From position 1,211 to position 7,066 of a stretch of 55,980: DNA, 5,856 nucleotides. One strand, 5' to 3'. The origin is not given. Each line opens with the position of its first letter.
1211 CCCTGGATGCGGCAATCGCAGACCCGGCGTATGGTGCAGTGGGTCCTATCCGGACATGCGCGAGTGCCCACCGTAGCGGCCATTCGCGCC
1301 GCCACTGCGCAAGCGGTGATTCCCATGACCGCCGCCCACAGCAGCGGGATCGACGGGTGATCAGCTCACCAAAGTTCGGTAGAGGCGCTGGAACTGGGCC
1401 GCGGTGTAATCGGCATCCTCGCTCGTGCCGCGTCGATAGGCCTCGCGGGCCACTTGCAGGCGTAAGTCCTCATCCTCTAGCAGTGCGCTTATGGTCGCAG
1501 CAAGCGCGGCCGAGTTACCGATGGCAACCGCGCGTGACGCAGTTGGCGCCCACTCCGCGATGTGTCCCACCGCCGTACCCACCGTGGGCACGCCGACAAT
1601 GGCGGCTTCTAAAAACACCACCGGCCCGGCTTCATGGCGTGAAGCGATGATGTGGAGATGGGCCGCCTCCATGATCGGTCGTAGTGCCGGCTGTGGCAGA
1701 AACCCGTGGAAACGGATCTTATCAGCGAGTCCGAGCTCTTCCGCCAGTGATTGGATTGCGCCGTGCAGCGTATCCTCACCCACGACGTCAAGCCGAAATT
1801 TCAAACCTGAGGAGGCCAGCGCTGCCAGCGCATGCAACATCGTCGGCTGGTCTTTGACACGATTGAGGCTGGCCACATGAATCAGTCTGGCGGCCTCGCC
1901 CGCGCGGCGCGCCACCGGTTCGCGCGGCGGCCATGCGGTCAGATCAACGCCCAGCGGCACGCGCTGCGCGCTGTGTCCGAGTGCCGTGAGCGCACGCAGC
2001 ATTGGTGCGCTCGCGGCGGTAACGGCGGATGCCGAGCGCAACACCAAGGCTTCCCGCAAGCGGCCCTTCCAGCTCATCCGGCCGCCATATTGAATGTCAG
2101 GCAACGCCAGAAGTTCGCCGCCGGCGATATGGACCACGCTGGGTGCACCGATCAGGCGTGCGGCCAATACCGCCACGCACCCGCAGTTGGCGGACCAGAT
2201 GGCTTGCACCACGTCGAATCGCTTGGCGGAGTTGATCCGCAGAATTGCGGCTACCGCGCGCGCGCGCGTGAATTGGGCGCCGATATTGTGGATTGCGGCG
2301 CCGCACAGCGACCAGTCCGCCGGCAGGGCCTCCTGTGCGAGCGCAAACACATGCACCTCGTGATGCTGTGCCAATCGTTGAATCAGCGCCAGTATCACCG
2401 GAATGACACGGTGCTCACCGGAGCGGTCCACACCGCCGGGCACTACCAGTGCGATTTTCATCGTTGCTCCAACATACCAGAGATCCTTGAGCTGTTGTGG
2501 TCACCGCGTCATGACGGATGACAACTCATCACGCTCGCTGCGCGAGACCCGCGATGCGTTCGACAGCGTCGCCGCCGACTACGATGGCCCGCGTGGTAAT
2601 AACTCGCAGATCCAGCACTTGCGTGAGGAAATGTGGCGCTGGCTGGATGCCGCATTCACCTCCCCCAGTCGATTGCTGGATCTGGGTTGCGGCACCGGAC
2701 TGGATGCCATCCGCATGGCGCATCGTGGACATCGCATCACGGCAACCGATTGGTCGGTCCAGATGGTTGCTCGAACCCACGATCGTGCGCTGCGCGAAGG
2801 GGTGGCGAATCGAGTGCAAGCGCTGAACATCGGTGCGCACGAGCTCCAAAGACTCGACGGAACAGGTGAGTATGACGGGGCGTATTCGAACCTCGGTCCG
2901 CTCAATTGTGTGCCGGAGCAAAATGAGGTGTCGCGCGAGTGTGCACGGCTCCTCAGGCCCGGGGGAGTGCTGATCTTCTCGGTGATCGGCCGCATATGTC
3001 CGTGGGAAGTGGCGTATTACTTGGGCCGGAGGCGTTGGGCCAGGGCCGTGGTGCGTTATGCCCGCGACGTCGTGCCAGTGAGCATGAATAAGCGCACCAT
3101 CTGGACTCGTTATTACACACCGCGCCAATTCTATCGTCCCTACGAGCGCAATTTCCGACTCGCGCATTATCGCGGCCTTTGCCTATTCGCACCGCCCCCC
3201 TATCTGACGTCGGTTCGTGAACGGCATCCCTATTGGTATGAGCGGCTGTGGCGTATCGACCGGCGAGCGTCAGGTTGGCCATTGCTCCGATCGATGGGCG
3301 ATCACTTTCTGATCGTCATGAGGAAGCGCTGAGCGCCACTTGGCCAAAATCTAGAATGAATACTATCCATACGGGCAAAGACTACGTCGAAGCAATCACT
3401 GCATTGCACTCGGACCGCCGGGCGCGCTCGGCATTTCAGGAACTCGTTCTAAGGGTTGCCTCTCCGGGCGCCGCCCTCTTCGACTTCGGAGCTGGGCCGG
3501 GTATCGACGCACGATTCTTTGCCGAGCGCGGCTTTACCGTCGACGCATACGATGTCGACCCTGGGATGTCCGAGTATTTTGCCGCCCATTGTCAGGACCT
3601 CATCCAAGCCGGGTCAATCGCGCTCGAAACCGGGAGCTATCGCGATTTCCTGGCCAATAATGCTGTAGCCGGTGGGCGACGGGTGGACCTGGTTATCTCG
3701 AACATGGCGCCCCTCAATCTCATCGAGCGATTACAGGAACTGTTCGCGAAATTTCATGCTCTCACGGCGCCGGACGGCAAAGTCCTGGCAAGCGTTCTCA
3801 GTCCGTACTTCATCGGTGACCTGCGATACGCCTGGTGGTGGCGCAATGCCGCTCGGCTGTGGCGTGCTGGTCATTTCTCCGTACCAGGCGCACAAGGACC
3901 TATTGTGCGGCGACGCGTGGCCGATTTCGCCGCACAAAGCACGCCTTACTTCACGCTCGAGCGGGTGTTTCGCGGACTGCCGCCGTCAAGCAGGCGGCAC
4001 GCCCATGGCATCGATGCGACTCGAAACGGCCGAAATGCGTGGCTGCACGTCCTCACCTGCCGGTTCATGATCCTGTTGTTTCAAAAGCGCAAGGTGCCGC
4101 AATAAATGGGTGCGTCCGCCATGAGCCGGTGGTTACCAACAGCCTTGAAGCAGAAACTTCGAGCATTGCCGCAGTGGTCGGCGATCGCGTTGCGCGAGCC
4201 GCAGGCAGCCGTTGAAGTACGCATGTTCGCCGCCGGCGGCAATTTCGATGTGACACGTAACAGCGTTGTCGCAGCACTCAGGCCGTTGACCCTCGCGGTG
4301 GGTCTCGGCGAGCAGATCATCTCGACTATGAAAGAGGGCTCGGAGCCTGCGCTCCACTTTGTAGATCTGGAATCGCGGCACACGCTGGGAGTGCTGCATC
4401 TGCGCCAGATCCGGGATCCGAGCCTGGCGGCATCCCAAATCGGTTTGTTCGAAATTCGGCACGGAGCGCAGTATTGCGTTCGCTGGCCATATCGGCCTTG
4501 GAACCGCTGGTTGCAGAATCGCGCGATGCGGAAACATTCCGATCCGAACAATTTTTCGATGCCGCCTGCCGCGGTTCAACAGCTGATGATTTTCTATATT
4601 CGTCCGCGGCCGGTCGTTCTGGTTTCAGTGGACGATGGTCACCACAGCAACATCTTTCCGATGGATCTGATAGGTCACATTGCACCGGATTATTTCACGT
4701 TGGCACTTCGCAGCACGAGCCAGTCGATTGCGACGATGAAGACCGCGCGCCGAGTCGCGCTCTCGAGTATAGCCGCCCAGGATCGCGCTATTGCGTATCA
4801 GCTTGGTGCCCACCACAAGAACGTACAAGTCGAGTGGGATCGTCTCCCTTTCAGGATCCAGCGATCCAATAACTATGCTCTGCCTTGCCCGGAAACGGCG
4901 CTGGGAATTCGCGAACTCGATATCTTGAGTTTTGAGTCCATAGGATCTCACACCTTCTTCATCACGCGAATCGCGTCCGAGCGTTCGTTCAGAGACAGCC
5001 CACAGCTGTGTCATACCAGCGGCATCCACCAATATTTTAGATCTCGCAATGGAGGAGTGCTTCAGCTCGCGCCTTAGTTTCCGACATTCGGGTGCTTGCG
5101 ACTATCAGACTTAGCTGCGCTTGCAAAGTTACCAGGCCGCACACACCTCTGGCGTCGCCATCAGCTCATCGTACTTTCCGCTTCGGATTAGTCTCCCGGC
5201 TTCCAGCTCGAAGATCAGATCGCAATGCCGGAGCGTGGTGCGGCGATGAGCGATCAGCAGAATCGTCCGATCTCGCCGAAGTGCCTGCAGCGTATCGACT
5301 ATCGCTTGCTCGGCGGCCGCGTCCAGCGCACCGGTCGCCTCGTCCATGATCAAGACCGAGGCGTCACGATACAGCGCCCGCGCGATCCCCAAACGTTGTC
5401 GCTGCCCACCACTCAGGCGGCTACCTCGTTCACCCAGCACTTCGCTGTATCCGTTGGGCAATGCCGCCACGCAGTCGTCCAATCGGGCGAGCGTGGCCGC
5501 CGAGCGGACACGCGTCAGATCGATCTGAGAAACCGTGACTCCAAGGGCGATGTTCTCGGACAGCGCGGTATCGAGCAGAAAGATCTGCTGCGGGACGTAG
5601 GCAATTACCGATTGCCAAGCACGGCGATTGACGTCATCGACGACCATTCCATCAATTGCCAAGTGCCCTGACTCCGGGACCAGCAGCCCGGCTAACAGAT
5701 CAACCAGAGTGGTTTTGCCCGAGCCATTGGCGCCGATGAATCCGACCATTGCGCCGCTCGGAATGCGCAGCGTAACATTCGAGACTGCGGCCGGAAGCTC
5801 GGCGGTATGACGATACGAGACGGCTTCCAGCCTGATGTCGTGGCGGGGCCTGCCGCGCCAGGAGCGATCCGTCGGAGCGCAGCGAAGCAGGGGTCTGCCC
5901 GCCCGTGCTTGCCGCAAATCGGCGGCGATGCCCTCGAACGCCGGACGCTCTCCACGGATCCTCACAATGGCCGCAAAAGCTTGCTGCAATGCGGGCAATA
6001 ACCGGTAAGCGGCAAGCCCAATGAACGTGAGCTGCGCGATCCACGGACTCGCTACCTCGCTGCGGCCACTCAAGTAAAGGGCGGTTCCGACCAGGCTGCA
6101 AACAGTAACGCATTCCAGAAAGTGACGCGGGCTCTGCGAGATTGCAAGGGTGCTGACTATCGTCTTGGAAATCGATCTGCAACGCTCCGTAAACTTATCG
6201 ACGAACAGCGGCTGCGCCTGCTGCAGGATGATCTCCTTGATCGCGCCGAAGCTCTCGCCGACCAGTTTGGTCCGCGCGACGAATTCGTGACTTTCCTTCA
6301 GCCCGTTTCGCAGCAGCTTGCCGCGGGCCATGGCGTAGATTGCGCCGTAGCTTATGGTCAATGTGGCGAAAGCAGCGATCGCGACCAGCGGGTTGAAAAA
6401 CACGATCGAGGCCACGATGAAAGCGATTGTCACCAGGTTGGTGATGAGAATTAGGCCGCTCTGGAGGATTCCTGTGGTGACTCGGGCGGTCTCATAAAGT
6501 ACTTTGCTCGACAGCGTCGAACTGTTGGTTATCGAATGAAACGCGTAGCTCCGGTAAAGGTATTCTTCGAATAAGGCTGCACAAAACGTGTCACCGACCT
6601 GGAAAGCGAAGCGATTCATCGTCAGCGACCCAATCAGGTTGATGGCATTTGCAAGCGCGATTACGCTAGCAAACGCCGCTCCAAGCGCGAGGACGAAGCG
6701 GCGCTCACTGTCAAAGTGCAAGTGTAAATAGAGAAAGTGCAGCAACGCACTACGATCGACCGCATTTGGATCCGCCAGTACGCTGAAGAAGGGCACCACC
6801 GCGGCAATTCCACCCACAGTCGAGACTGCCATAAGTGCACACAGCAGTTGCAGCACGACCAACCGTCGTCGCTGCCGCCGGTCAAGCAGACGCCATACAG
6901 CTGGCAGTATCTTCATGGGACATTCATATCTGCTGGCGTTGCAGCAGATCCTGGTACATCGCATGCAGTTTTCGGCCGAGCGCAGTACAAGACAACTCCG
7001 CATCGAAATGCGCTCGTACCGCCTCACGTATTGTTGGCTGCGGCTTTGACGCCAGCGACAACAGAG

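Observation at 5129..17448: Twelve-gene co-linear array joining two ECF sigma modules to a radical-SAM, methylation, glycosylation and export cassette with no visible scaffold gene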

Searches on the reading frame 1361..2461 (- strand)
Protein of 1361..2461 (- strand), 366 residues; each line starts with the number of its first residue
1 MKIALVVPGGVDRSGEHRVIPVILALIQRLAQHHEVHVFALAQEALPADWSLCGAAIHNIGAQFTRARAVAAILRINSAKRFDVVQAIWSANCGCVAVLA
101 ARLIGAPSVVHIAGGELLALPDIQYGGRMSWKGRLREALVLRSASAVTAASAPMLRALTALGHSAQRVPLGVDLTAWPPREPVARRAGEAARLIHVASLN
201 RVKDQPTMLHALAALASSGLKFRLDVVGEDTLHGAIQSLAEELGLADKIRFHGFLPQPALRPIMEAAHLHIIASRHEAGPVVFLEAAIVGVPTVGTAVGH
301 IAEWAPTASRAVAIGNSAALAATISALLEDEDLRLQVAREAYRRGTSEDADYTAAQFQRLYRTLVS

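Call 28: search_protein_families(library=ncbifam, proteins=[window:1361-2461:-], max_evalue=0.001)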
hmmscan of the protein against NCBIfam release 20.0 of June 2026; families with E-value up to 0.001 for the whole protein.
window:1361-2461:- (366 aa): 26 families (the best 25 are shown)
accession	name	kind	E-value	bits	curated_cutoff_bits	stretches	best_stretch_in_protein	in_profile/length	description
NF041876.1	EPS_EpsE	equivalog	4.9e-26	91.9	400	1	72-343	104-374/389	exopolysaccharide biosynthesis GT4 family glycosyltransferase EpsE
TIGR03088.1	stp2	hypoth_equivalog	6.4e-17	61.6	409.05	1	171-364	168-373/374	TIGR03088 family PEP-CTERM/XrtA system glycosyltransferase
TIGR03999.1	thiol_BshA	equivalog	2.2e-14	53.2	273.7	1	191-365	200-374/375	N-acetyl-alpha-D-glucosaminyl L-malate synthase BshA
NF038229.1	Glyco4_Geo_Pelo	equivalog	1.2e-11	44.2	400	1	70-365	44-337/338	GPMC system family 4 glycosyltransferase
TIGR03449.1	mycothiol_MshA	equivalog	1.8e-11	43.6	462.5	1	163-364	188-403/406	D-inositol-3-phosphate glycosyltransferase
NF038011.1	PelF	equivalog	7.8e-11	41.7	100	1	163-364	280-488/489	GT4 family glycosyltransferase PelF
NF047684.1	TeichurnBiosyTuaC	equivalog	1.2e-09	37.7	550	1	68-364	93-389/391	teichuronic acid biosynthesis protein TuaC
TIGR04005.1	wcaL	equivalog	1.8e-09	37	537.6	1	170-337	204-379/406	colanic acid biosynthesis glycosyltransferase WcaL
TIGR04348.1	TIGR04348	equivalog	1.3e-08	34.3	300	1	180-339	128-286/310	selenoneine biosynthesis selenosugar synthase SenB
NF041010.1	glycosy_Agl16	equivalog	2e-08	33.5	575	1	140-363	130-350/352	glycosylation protein Agl16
NF011726.0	PRK15179.1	equivalog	3.8e-08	32.1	733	1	210-303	537-628/694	Vi polysaccharide biosynthesis protein TviE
NF050063.1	ProtGlycPglJ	equivalog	6.9e-08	32.1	500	1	193-353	197-355/363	N-acetylgalactosamine-N,N'-diacetylbacillosaminyl-diphospho-undecaprenol 4-alpha-N-acetylgalactosaminyltransferase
NF053787.1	GlcN_PG_synth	equivalog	1.5e-07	30.6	480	1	141-341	141-338/361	N-acetylglucosaminyl phosphatidylglycerol synthase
NF038255.1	exopoly_VpsD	equivalog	1.9e-07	30.3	300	1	189-364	202-379/381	VpsD family glycosyltransferase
NF007396.0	PRK09922.1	equivalog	7.8e-07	28.3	385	1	188-296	180-289/361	lipopolysaccharide 1,6-galactosyltransferase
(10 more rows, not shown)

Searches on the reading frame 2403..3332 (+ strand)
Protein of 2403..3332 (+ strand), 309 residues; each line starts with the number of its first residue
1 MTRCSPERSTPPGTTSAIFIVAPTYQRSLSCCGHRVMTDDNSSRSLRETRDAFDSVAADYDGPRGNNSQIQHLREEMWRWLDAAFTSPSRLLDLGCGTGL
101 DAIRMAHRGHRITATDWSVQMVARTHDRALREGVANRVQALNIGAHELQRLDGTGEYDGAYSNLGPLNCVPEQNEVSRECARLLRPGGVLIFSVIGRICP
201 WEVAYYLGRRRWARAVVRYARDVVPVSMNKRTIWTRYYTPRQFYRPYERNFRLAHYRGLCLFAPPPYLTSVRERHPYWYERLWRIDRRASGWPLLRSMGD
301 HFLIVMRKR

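Call 7: search_protein_families(library=pfam, proteins=[window:2403-3332:+], max_evalue=0.01)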
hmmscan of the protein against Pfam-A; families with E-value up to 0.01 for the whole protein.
window:2403-3332:+ (309 aa): 11 families
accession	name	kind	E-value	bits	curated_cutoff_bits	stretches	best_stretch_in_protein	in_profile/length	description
PF13649.12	Methyltransf_25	-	3e-15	57.1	27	1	92-188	2-97/97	Methyltransferase domain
PF08241.18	Methyltransf_11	-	2.5e-13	50.9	21.2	1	92-192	1-95/95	Methyltransferase domain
PF08242.18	Methyltransf_12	-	1.7e-11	45.1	30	1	92-190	1-98/98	Methyltransferase domain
PF13489.12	Methyltransf_23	-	5.2e-10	39.7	27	1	72-209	4-125/164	Methyltransferase domain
PF13847.12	Methyltransf_31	-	6.8e-10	39.2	27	1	89-195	5-112/145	Methyltransferase domain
PF01209.24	Ubie_methyltran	-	1.2e-08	35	20.1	1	49-191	9-150/233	ubiE/COQ5 methyltransferase family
PF03848.20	TehB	-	0.00051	20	20.4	1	86-140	29-86/193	Tellurite resistance protein TehB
PF06325.19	PrmA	-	0.0027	17.7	22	1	79-193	153-259/296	Ribosomal protein L11 methyltransferase (PrmA)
PF09445.16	Methyltransf_15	-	0.0037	17.3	22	1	90-141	3-54/165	RNA cap guanine-N2 methyltransferase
PF05724.17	TPMT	-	0.0064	16.6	26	1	76-129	25-80/218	Thiopurine S-methyltransferase (TPMT)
PF05175.20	MTS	-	0.0083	16.2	23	0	89-136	33-82/170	Methyltransferase small domain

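Call 28: search_protein_families(library=ncbifam, proteins=[window:2511-3332:+], max_evalue=0.001)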
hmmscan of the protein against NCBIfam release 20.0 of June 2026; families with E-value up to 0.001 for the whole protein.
window:2511-3332:+ (273 aa): 32 families (the best 25 are shown)
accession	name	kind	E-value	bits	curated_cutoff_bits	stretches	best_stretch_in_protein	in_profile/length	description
NF043040.1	corrin_prot_MT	hypoth_equivalog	1.7e-17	63.6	180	1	49-156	38-147/216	corrinoid protein-associated methyltransferase CpaM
TIGR02021.1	BchM-ChlM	equivalog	1e-11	44.7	158.9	1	35-103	38-106/218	magnesium protoporphyrin IX methyltransferase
TIGR02072.1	BioC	equivalog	1.6e-11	44.5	184.95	1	17-160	2-136/244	malonyl-ACP O-methyltransferase BioC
NF045649.1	2X_seleno_MduS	exception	1.9e-11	43.6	380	1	54-158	44-149/338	methyltransferase domain-containing selenoprotein MduS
NF001241.0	PRK00216.1-2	equivalog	1.2e-10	41.4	327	1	11-161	11-152/231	demethylmenaquinone methyltransferase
TIGR01983.1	UbiG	equivalog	1.9e-10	40.4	102.95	1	51-161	49-156/228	bifunctional 2-polyprenyl-6-hydroxyphenol methylase/3-demethylubiquinol 3-O-methyltransferase UbiG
NF041537.1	ArsM_AhpD_UU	exception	5.1e-10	38.7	510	1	53-156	78-180/345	arsenite methyltransferase/AhpD domain selenoprotein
TIGR01934.1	MenG_MenH_UbiE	subfamily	6.2e-10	38.8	158.35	1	15-155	3-140/223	ubiquinone/menaquinone biosynthesis methyltransferase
NF040539.1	AST_met_ArsM_2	exception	1.1e-09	38.5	240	1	50-157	55-164/262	putative arsinothricin biosynthesis methyltransferase ArsM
NF008264.0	PRK11036.1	equivalog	3.8e-09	36.4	366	1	40-153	33-144/261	tRNA uridine 5-oxyacetic acid(34) methyltransferase CmoM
NF041820.1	daptide_MTase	equivalog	8e-09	35.3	175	1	40-102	25-89/243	daptide-type RiPP biosynthesis methyltransferase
NF007610.0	PRK10258.1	equivalog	8e-09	35.2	342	1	53-159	44-141/251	malonyl-ACP O-methyltransferase BioC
NF045667.1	MTase_DVU1556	equivalog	8.5e-09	35.2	155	1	47-157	18-120/213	DVU_1556 family methyltransferase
NF041536.1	ArsM_DUF2284_UU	exception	3.4e-08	32.3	575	1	53-156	78-180/459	arsenite methyltransferase/DUF2284 domain selenoprotein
NF001244.0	PRK00216.1-5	equivalog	1.2e-07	31.3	216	1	11-155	8-152/236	bifunctional demethylmenaquinone methyltransferase/2-methoxy-6-polyprenyl-1,4-benzoquinol methylase UbiE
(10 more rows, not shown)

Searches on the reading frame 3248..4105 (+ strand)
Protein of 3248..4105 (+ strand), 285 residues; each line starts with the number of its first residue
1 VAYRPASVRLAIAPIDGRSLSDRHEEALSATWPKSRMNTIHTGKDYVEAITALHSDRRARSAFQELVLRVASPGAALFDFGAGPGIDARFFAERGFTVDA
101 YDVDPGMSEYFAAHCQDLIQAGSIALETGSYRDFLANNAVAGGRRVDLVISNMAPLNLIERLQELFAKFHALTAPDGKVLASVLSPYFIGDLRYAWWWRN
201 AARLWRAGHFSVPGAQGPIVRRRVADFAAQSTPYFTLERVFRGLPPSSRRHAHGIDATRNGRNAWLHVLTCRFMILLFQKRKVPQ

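Call 7: search_protein_families(library=pfam, proteins=[window:3248-4105:+], max_evalue=0.01)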
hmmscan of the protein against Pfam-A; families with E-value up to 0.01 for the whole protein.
window:3248-4105:+ (285 aa): 4 families
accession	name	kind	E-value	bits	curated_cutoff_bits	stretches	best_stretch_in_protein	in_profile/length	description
PF13489.12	Methyltransf_23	-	6.5e-10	39.4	27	1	57-210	3-142/164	Methyltransferase domain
PF13649.12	Methyltransf_25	-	1.8e-07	32.2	27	1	79-177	3-97/97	Methyltransferase domain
PF08242.18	Methyltransf_12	-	5.1e-05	24.4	30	1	79-178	2-97/98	Methyltransferase domain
PF08241.18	Methyltransf_11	-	8.5e-05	23.6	21.2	1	79-180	2-94/95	Methyltransferase domain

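Call 28: search_protein_families(library=ncbifam, proteins=[window:3353-4105:+], max_evalue=0.001)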
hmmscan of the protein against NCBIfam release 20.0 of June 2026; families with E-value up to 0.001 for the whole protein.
window:3353-4105:+ (250 aa): 4 families
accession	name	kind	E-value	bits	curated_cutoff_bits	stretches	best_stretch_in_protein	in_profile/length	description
NF043040.1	corrin_prot_MT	hypoth_equivalog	3.6e-06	26.5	180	1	10-144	14-145/216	corrinoid protein-associated methyltransferase CpaM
NF007610.0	PRK10258.1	equivalog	0.00031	20.2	342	1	36-161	40-153/251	malonyl-ACP O-methyltransferase BioC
TIGR02072.1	BioC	equivalog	0.0004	20.3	184.95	1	40-158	36-144/244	malonyl-ACP O-methyltransferase BioC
NF008405.0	PRK11207.1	equivalog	0.00098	18.6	218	0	33-143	26-129/198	tellurite resistance methyltransferase TehB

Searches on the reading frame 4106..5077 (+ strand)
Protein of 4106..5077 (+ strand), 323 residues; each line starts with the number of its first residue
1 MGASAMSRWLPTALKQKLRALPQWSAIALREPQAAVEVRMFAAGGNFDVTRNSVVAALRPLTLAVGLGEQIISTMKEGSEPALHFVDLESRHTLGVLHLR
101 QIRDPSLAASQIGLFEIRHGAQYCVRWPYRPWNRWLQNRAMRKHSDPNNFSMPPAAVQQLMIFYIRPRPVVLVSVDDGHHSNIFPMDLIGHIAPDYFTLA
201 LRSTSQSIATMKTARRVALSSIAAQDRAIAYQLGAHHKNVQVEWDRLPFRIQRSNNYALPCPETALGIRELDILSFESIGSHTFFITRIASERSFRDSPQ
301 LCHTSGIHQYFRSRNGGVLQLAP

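Call 7: search_protein_families(library=pfam, proteins=[window:4106-5077:+], max_evalue=0.01)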
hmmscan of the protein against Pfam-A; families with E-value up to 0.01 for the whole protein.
window:4106-5077:+ (323 aa): 1 family
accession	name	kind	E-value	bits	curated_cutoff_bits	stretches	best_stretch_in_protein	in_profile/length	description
PF01613.24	Flavin_Reduct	-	5.7e-06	26.9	27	1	167-290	5-129/153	Flavin reductase like domain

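Call 28: search_protein_families(library=ncbifam, proteins=[window:4106-5077:+], max_evalue=0.001)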
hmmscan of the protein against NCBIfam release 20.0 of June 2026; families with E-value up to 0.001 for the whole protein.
window:4106-5077:+ (323 aa): 0 families

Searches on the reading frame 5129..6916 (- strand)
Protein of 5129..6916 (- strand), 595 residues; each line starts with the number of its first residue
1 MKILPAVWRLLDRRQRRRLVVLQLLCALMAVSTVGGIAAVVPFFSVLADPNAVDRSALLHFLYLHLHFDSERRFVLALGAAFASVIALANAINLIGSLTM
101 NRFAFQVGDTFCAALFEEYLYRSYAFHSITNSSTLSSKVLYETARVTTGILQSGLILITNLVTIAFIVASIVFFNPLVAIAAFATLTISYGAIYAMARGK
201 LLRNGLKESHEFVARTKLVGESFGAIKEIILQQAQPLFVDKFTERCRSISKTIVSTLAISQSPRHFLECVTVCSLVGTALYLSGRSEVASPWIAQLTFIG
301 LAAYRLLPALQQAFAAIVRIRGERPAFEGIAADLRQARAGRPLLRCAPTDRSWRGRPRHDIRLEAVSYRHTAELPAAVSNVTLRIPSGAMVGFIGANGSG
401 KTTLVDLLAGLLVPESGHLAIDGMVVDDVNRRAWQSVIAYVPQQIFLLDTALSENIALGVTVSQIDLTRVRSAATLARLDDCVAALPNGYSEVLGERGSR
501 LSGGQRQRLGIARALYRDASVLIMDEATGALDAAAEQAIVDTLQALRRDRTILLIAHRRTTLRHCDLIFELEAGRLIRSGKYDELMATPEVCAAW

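Call 4: search_protein_families(library=pfam, proteins=[window:5129-6916:-], max_evalue=0.01)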
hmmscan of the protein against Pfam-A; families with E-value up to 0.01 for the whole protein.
window:5129-6916:- (595 aa): 5 families
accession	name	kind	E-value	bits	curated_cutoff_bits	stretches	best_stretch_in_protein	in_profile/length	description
PF00005.33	ABC_tran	-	5.4e-29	102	25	1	379-528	2-136/137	ABC transporter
PF00664.28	ABC_membrane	-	3.1e-09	37.3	28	1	22-281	7-245/274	ABC transporter transmembrane region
PF02463.25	SMC_N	-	2.8e-08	33.9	40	1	390-570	26-210/220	RecF/RecN/SMC N terminal domain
PF13555.12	AAA_29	-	2.6e-05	24.3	27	1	383-416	17-50/61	P-loop containing region of AAA domain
PF13304.12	AAA_21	-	8.7e-05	23.2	27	1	391-412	2-23/304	AAA domain, putative AbiEii toxin, Type IV TA system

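Call 5: search_protein_families(library=ncbifam, proteins=[window:5129-6916:-], max_evalue=0.01)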
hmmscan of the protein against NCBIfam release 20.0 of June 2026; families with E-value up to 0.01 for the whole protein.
window:5129-6916:- (595 aa): 193 families (the best 25 are shown)
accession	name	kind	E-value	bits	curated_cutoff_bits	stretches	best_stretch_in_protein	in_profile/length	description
TIGR02203.1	MsbA_lipidA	equivalog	9e-73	245.6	602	1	65-588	43-558/572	lipid A export permease/ATP-binding protein MsbA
NF045513.1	HepA_fam_ABC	equivalog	1.8e-70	238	725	1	15-587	31-597/610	heterocyst formation ABC transporter subunit HepA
NF050066.1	LPSTprtrPglK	equivalog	1.3e-68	231.8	1000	1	9-574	7-558/558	BC-type lipopolysaccharide transporter PglK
TIGR03796.1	NHLM_micro_ABC1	equivalog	1.4e-64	218.6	853.3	1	72-589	190-702/710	NHLP family bacteriocin export ABC transporter peptidase/permease/ATPase subunit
TIGR02204.1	MsbA_rel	hypoth_equivalog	4.9e-64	217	780.4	1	101-590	79-566/576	ABC transporter, permease/ATP-binding protein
TIGR03375.1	type_I_sec_LssB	subfamily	5.9e-62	209.9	693.1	1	161-587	272-690/696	type I secretion system permease/ATPase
NF010178.0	PRK13657.1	equivalog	1.3e-60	205.5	733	1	75-588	58-559/588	glucan ABC transporter ATP-binding protein/ permease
TIGR01846.1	type_I_sec_HlyB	subfamily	4.6e-59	200.4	725.55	1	145-588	247-681/694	type I secretion system permease/ATPase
TIGR02857.1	CydD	equivalog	3.2e-58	198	435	1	353-570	320-528/529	thiol reductant ABC exporter subunit CydD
TIGR02868.1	CydC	equivalog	7e-54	183.3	329.05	1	158-558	135-529/530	thiol reductant ABC exporter subunit CydC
TIGR01842.1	type_I_sec_PrtD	subfamily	1.3e-53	182.4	510.15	1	305-587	269-542/544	type I secretion system permease/ATPase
NF008381.0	PRK11176.1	equivalog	4.1e-53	180.6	867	1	357-589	338-569/582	lipid A ABC transporter ATP-binding protein/permease MsbA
TIGR01192.1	chvA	subfamily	8.1e-53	179.9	585.4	1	296-587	276-558/585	glucan export ABC transporter ATP-binding protein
TIGR03797.1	NHLM_micro_ABC2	equivalog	4e-52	177.6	709.4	1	69-589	169-675/686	NHLP bacteriocin export ABC transporter permease/ATPase subunit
TIGR00958.1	3a01208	subfamily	8.8e-52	176.3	874.6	1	378-591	497-706/711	antigen peptide transporter 2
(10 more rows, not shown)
